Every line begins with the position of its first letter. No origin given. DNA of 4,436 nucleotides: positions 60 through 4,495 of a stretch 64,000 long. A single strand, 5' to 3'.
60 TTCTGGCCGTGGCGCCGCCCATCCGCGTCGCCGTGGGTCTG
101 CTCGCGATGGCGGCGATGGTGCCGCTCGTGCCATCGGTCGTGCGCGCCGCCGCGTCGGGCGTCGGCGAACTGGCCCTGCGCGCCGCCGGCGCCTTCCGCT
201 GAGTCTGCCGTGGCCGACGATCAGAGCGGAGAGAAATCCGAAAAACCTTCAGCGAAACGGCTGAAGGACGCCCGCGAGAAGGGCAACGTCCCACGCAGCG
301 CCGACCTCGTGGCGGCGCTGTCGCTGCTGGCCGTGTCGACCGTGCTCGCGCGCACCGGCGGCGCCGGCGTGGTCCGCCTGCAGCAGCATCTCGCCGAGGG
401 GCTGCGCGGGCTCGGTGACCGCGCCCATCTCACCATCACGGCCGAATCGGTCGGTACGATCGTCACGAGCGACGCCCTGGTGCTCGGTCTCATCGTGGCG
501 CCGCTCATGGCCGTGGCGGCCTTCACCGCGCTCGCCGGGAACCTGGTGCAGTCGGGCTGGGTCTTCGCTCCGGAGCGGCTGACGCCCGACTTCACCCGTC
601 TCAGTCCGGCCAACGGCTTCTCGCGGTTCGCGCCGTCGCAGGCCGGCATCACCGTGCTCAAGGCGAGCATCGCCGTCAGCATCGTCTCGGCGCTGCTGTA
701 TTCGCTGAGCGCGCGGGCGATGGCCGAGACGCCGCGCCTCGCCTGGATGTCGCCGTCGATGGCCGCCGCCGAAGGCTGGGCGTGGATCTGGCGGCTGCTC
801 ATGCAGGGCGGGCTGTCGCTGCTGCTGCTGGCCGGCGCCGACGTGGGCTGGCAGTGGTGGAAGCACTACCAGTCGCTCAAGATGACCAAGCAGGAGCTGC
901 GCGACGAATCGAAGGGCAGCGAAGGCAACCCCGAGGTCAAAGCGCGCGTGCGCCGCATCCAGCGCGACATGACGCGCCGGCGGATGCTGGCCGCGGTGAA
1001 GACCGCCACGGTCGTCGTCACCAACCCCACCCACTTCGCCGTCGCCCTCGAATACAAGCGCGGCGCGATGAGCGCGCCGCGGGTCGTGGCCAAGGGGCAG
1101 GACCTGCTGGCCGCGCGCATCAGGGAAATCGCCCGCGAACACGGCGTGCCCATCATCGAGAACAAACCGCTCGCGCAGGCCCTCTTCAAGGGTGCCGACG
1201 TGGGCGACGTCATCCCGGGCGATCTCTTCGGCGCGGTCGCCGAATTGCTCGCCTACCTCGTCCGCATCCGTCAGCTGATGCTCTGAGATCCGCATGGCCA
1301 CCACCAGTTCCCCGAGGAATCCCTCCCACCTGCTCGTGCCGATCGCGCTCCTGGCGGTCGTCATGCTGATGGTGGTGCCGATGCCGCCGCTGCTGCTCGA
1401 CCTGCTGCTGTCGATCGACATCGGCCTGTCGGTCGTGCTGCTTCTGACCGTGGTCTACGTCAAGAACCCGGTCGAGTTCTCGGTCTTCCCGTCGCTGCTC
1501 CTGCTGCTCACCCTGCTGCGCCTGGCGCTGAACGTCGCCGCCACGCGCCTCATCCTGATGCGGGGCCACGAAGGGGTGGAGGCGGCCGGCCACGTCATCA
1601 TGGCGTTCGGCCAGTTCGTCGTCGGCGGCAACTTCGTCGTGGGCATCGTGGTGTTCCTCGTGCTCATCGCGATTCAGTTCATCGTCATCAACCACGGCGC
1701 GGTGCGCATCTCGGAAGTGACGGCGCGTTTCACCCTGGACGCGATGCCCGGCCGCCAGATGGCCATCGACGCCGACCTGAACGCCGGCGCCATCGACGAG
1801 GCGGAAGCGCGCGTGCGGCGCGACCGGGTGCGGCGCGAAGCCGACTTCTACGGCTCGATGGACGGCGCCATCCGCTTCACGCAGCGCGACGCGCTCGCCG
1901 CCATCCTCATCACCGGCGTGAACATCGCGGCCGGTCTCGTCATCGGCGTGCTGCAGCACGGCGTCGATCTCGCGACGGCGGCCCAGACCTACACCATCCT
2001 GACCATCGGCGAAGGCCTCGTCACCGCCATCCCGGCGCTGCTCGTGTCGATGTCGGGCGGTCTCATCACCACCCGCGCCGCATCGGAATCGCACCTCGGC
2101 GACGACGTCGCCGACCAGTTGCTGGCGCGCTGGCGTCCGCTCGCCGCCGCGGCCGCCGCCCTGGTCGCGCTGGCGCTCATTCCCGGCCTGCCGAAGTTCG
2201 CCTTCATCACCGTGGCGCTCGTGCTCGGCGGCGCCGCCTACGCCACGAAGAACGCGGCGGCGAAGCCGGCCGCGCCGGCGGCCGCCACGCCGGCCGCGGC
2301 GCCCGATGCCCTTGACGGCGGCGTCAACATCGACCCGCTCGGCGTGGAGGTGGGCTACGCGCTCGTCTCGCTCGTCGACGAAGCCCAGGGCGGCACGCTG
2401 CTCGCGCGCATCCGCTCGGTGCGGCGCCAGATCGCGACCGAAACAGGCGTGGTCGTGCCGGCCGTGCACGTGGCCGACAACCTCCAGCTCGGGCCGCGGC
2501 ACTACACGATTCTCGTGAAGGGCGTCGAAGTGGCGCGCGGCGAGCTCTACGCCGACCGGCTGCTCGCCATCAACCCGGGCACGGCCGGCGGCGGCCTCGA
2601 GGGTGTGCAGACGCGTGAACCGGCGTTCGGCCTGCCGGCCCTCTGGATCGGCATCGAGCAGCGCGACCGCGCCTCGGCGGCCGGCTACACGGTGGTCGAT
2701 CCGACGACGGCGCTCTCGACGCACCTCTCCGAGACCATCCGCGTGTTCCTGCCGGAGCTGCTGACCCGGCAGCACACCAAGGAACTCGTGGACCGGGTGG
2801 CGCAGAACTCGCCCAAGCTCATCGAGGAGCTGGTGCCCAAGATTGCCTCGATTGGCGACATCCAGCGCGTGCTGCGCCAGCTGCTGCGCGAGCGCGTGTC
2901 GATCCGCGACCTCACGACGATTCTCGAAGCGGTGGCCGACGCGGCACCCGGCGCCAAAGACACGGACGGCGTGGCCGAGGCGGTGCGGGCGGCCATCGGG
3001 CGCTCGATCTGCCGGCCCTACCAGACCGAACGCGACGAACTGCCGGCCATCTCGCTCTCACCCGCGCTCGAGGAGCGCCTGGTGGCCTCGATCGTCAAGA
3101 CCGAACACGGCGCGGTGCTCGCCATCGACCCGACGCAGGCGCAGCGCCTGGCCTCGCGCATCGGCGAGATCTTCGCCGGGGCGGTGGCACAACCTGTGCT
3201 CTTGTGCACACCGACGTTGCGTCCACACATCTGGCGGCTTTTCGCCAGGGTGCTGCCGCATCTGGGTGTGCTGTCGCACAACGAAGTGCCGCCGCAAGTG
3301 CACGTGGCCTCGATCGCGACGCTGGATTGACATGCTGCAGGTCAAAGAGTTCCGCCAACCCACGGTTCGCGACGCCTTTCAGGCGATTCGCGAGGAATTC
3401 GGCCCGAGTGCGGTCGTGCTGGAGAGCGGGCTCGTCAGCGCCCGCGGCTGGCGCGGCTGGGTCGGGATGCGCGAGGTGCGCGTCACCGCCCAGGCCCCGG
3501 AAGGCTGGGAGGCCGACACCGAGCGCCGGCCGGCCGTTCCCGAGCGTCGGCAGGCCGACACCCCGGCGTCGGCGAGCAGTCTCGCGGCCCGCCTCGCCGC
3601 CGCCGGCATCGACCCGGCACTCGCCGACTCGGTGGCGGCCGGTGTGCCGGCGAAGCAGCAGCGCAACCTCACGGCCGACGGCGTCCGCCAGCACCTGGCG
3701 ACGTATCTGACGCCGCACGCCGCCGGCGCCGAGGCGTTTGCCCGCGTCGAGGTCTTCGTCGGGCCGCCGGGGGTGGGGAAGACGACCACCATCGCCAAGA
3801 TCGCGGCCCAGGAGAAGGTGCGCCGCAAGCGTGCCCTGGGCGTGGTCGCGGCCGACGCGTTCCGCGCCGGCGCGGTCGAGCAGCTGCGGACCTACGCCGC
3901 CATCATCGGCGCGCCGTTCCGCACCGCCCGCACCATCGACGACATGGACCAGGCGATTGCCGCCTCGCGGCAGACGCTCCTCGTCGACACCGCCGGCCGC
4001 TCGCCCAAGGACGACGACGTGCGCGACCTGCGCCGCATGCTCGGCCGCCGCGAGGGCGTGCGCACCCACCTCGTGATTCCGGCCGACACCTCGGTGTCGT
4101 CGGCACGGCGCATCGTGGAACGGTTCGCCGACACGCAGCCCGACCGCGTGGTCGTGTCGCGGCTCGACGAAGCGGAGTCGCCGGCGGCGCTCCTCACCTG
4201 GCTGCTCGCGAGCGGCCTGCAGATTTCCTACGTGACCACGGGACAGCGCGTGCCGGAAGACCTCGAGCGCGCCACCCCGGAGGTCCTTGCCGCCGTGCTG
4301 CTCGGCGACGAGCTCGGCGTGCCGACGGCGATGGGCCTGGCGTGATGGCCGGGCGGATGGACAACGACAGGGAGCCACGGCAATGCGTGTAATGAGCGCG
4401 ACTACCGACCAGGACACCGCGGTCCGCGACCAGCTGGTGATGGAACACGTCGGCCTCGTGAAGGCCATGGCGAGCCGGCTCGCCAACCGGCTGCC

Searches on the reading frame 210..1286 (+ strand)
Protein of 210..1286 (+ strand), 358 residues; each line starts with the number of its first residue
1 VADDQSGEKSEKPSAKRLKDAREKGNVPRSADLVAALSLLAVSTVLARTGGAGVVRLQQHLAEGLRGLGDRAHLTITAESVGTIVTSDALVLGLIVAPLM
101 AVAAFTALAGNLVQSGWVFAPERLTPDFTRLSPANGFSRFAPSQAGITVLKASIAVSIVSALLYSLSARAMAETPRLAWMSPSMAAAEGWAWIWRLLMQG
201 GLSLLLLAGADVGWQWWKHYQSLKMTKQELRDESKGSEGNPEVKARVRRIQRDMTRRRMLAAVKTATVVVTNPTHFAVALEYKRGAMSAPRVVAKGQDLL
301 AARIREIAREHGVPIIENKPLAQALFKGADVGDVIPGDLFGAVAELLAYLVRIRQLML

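Call 5: search_protein_families(library=pfam, proteins=[window:210-1286:+], max_evalue=0.001)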
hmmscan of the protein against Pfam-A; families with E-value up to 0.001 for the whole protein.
window:210-1286:+ (358 aa): 1 family
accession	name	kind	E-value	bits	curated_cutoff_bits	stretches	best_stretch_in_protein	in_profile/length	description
PF01312.24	Bac_export_2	-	4.8e-112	374.9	24.4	1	7-350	1-335/335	FlhB HrpN YscU SpaS Family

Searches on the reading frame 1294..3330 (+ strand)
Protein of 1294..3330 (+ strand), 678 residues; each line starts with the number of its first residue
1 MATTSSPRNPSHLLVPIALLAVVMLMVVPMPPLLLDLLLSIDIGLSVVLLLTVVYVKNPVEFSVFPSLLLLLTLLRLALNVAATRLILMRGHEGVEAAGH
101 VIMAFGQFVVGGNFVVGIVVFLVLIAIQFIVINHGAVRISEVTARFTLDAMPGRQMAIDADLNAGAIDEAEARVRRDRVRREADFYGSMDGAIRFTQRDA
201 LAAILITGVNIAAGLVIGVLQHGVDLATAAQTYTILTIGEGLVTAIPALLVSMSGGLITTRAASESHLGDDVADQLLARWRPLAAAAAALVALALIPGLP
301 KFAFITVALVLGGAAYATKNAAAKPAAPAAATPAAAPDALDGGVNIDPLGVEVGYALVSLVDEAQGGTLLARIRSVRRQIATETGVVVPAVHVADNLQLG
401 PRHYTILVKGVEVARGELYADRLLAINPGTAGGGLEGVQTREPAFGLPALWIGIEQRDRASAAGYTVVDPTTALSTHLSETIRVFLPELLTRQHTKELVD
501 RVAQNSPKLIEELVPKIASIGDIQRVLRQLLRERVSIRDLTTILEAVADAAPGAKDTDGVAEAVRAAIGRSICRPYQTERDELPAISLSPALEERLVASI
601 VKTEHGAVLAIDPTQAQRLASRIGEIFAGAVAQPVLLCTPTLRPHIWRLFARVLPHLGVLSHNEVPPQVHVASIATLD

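Call 5: search_protein_families(library=pfam, proteins=[window:1294-3330:+], max_evalue=0.001)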
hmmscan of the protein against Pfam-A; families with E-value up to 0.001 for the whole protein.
window:1294-3330:+ (678 aa): 1 family
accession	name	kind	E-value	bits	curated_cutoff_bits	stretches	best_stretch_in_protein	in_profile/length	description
PF00771.25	FHIPEP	-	4.4e-249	828.9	29.1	1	22-669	1-656/657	FHIPEP family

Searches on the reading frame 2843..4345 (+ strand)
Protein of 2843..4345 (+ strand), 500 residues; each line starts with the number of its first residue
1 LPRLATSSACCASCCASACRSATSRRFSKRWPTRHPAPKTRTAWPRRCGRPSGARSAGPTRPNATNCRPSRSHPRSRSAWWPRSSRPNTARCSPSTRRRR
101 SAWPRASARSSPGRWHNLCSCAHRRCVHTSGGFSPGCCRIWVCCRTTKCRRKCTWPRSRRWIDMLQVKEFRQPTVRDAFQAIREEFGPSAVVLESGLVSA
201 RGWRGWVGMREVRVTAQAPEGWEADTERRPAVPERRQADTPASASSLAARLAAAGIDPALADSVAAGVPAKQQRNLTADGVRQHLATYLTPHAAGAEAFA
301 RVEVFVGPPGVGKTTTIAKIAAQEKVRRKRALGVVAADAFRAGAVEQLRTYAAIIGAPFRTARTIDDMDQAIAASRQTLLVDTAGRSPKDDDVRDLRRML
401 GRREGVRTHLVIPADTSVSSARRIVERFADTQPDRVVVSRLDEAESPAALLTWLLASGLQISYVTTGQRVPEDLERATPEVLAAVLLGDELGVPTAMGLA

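Call 5: search_protein_families(library=pfam, proteins=[window:2843-4345:+], max_evalue=0.001)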
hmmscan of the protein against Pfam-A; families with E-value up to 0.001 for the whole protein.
window:2843-4345:+ (500 aa): 4 families
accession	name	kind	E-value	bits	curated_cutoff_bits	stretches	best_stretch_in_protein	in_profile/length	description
PF00448.28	SRP54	-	5.3e-29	101.7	22.7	1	302-487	3-195/196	SRP54-type protein, GTPase domain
PF13401.12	AAA_22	-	1.2e-05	26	27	1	304-411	9-121/130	AAA domain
PF13671.12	AAA_33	-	3.5e-05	24.6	27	1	304-442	3-134/143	AAA domain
PF13604.12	AAA_30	-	0.00034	20.9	27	1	300-387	18-100/191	AAA domain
